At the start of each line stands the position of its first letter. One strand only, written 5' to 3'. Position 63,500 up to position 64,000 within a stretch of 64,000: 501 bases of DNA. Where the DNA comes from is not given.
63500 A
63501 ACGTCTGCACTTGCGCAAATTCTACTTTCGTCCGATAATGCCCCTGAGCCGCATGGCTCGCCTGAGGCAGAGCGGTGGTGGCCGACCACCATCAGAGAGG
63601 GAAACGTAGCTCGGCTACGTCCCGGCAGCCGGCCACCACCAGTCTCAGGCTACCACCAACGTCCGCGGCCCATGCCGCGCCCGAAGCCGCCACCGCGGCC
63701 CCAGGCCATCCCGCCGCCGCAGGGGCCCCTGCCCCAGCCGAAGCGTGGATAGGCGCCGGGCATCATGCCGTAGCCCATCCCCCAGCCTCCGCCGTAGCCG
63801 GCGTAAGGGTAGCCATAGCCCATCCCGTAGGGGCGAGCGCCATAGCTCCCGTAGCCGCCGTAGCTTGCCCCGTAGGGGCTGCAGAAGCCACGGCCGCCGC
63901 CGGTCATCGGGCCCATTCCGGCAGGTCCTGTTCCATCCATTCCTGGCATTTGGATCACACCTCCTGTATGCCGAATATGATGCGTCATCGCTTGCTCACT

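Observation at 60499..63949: Conserved uncharacterised Fe-S cluster: radical SAM (wHTH) - Mrp/ApbC - MinD-ferredoxin ATPase - DUF5320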

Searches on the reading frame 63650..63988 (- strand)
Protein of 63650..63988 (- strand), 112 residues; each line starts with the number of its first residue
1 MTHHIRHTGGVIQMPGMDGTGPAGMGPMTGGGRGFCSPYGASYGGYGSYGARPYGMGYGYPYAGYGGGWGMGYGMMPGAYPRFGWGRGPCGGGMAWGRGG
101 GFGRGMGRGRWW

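Call 3: search_protein_families(library=pfam, proteins=[window:63650-63988:-], max_evalue=0.01)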
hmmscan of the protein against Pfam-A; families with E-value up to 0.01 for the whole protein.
window:63650-63988:- (112 aa): 1 family
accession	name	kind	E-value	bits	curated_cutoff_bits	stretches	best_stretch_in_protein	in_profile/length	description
PF17253.7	DUF5320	-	1.3e-05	26.8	27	1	14-80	1-59/99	Family of unknown function (DUF5320)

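Call 4: search_protein_families(library=ncbifam, proteins=[window:63650-63988:-], max_evalue=0.01)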
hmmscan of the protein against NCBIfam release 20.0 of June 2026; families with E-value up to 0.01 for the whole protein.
window:63650-63988:- (112 aa): 0 families

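Call 53: search_protein_families(library=pfam, proteins=[window:63653-63949:-], max_evalue=5)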
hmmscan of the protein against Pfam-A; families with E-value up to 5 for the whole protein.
seq(99 aa): 1 family
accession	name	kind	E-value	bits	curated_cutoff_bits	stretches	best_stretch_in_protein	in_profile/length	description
PF17253.7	DUF5320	-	1.1e-06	30.2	27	1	1-66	1-58/99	Family of unknown function (DUF5320)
